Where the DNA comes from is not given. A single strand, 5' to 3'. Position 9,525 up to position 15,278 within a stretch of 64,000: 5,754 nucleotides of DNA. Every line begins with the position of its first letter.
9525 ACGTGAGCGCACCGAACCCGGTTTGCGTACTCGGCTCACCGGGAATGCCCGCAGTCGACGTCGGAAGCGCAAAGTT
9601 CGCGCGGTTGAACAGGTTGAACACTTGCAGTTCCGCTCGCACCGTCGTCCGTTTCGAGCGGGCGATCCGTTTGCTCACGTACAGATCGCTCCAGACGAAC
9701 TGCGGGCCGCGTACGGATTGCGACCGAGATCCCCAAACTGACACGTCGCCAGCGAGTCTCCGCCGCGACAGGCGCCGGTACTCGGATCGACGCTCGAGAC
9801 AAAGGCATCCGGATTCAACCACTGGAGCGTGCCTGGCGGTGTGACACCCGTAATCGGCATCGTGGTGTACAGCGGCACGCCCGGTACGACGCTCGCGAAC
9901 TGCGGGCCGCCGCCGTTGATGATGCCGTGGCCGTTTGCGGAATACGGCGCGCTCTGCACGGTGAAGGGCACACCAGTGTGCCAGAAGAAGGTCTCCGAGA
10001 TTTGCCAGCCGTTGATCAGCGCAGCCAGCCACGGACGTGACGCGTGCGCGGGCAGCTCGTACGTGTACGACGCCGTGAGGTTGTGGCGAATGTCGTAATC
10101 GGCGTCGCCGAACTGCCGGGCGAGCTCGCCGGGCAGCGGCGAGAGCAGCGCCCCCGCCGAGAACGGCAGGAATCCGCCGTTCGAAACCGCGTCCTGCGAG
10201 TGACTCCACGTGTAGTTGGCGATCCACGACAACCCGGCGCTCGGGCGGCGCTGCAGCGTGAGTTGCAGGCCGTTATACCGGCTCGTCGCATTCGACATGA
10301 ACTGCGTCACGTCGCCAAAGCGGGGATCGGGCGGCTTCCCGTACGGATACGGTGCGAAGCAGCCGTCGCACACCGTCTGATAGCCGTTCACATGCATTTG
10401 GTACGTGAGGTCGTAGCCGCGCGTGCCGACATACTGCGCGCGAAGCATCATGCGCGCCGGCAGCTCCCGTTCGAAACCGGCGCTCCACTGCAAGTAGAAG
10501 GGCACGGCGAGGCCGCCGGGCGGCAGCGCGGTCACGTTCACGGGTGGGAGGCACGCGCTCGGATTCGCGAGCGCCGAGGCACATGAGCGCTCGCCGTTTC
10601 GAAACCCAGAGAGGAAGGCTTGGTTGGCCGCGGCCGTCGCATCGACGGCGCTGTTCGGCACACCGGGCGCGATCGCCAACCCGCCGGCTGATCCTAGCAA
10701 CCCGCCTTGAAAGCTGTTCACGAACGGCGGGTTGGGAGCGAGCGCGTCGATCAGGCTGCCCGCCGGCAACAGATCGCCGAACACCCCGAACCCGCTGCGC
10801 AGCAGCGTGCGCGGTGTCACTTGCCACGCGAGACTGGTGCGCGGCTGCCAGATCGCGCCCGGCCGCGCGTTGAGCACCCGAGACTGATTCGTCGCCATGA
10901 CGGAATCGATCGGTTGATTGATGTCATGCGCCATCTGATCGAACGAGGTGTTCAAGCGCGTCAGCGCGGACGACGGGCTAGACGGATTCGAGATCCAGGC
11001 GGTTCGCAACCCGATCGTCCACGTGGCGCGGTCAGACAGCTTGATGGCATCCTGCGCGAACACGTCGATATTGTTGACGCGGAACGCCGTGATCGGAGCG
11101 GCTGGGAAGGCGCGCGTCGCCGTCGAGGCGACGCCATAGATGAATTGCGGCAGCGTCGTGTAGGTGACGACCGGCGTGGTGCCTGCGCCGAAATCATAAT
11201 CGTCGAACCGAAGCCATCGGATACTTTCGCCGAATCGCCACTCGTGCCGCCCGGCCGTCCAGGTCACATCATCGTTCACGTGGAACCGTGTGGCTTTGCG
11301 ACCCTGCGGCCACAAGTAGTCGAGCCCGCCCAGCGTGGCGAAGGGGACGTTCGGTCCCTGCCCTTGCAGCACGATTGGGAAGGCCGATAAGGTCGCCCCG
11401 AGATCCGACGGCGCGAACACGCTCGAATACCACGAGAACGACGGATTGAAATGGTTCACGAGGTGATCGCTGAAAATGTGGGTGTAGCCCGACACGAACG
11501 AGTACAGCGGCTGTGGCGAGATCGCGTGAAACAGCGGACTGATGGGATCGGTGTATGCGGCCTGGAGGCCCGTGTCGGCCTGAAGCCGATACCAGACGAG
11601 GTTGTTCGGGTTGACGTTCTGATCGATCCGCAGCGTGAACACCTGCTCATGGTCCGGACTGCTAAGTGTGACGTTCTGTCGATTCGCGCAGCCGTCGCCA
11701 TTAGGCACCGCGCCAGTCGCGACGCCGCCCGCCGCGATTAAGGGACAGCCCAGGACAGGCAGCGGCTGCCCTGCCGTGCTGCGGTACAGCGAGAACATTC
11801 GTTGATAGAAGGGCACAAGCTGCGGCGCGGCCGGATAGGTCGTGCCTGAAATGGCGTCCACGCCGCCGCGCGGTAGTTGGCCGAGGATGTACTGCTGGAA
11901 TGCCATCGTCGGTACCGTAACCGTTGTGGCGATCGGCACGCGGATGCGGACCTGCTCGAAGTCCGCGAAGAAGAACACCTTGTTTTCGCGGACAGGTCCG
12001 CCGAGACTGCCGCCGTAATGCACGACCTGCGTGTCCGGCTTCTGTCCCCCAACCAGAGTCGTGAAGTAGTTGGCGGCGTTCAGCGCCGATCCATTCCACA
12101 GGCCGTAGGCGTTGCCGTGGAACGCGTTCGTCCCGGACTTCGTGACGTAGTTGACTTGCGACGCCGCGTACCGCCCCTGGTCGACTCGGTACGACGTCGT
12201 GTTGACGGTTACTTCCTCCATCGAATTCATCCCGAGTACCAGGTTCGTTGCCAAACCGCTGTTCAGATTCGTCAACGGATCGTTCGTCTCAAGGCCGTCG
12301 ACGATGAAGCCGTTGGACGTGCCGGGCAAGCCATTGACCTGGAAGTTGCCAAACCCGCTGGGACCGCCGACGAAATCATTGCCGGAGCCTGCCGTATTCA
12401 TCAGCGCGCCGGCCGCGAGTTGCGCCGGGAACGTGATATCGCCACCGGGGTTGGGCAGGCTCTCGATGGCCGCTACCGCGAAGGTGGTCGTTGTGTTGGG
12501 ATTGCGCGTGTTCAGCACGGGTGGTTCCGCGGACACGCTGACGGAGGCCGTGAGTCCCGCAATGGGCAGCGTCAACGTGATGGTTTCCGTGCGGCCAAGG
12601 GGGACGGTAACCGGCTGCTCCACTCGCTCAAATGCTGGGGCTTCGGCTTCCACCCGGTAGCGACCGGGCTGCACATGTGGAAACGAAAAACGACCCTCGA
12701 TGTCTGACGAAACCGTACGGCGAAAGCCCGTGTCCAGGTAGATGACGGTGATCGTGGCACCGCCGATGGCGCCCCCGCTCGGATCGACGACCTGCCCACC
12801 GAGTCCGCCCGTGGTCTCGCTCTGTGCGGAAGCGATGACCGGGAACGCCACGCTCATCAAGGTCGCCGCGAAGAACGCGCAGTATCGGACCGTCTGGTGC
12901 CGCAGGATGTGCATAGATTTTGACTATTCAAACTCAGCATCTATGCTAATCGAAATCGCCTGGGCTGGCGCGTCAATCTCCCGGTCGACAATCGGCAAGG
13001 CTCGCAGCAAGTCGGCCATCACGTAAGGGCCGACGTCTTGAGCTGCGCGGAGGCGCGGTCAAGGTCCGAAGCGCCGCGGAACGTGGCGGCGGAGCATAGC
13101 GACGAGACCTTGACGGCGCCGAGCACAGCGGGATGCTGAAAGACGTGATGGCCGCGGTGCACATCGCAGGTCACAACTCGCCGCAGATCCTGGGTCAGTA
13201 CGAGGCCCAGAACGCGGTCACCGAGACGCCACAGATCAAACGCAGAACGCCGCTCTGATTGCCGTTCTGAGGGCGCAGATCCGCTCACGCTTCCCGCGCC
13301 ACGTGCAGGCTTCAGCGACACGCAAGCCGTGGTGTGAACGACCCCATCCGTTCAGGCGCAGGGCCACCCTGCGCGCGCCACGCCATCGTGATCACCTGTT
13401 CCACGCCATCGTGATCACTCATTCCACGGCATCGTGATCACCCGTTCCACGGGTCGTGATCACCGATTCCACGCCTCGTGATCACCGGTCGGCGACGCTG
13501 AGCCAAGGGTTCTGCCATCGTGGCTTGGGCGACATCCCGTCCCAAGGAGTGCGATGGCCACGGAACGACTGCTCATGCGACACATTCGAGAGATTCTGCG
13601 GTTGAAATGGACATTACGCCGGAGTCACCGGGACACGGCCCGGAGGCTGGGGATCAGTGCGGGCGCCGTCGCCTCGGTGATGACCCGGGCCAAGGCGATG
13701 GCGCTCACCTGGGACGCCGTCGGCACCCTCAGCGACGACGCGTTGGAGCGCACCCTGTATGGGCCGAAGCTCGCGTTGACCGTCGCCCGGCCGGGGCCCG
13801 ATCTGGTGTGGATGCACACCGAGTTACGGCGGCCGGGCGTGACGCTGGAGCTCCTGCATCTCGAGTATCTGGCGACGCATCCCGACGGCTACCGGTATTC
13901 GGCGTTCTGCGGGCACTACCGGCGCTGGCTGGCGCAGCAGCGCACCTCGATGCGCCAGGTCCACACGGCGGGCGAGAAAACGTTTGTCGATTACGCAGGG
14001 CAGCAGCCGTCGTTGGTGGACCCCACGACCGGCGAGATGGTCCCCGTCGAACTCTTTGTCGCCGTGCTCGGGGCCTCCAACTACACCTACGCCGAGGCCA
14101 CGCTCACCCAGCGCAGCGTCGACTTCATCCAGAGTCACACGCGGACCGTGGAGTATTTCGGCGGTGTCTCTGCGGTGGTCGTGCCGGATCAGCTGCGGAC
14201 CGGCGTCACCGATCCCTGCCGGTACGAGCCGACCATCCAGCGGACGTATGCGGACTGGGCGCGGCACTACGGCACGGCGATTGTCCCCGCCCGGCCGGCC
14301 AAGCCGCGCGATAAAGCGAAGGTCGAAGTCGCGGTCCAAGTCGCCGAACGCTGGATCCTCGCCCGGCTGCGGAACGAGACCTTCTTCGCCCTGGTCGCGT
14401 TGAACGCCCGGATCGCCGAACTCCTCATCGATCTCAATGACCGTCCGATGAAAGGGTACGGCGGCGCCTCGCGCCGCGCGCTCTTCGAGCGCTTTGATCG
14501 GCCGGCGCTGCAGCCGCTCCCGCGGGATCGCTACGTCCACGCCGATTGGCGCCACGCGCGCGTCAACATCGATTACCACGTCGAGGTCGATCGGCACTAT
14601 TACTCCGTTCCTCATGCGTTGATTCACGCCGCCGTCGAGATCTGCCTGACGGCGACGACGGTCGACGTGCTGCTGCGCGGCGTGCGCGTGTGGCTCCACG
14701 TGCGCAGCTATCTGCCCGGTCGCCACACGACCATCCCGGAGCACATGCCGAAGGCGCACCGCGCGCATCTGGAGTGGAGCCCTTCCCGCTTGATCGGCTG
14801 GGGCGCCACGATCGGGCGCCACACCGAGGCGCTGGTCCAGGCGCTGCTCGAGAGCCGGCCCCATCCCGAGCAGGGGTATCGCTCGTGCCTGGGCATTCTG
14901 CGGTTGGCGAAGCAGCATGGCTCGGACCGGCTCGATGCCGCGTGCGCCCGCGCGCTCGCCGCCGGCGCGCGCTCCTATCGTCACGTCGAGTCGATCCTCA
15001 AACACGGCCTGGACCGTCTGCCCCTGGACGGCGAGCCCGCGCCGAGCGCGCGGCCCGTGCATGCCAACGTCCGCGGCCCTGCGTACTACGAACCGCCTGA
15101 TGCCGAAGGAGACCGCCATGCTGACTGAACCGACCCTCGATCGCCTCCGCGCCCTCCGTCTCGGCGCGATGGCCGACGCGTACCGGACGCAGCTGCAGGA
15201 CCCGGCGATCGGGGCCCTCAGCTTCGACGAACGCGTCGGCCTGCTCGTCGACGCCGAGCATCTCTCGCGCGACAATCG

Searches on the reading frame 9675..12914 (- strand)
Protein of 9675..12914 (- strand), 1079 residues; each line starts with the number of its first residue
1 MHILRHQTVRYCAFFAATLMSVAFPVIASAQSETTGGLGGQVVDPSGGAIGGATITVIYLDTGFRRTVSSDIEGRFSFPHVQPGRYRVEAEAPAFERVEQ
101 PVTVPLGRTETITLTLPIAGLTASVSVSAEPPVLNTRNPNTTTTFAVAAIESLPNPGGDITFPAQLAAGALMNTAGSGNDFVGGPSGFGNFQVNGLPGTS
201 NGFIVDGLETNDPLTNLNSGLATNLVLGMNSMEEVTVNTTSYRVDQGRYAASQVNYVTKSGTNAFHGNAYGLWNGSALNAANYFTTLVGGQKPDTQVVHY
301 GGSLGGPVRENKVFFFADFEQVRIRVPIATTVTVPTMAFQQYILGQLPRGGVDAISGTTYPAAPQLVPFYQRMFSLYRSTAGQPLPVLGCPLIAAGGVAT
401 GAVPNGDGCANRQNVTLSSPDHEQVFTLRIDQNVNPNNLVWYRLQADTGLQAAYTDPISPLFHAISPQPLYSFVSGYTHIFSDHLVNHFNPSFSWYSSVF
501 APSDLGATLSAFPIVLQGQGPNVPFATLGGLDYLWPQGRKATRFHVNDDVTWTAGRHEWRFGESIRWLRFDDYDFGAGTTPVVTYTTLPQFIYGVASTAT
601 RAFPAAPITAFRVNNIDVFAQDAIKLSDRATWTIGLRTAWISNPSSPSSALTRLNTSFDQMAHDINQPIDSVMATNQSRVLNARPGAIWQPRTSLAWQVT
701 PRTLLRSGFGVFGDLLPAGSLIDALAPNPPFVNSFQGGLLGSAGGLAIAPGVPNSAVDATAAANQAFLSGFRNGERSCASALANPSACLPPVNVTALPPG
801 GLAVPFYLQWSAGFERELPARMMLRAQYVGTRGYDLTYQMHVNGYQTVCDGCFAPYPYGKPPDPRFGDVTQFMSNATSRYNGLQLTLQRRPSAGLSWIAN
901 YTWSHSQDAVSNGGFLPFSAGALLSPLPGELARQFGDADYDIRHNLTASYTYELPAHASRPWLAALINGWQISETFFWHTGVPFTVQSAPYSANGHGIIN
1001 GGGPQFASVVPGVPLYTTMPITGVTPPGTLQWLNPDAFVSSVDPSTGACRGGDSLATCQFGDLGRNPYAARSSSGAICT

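Call 46: search_protein_families(library=pfam, proteins=[window:9675-12914:-], max_evalue=0.001)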
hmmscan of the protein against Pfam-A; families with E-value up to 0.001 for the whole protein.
window:9675-12914:- (1079 aa): 3 families
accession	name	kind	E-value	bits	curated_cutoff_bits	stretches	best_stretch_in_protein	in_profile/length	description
PF25183.1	OMP_b-brl_4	-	2e-119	400.8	30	1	257-1068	1-771/838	Outer membrane beta barrel domain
PF13620.12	CarboxypepD_reg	-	1.5e-18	67.3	32.3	1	38-116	2-81/82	Carboxypeptidase regulatory-like domain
PF13715.12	CarbopepD_reg_2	-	6.2e-05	23.4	32.2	1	40-116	3-76/88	CarboxypepD_reg-like domain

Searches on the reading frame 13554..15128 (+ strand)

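Call 46: search_protein_families(library=pfam, proteins=[window:13554-15128:+], max_evalue=0.001)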
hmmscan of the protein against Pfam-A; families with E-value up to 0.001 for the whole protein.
window:13554-15128:+ (524 aa): 2 families
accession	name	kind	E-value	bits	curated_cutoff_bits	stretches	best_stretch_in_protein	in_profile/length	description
PF22483.2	Mu-transpos_C_2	-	6.4e-15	55.1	27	1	322-392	1-71/73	Mu transposase, C-terminal domain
PF00665.32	rve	-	1.5e-06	28.8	32.6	1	164-251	23-102/102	Integrase core domain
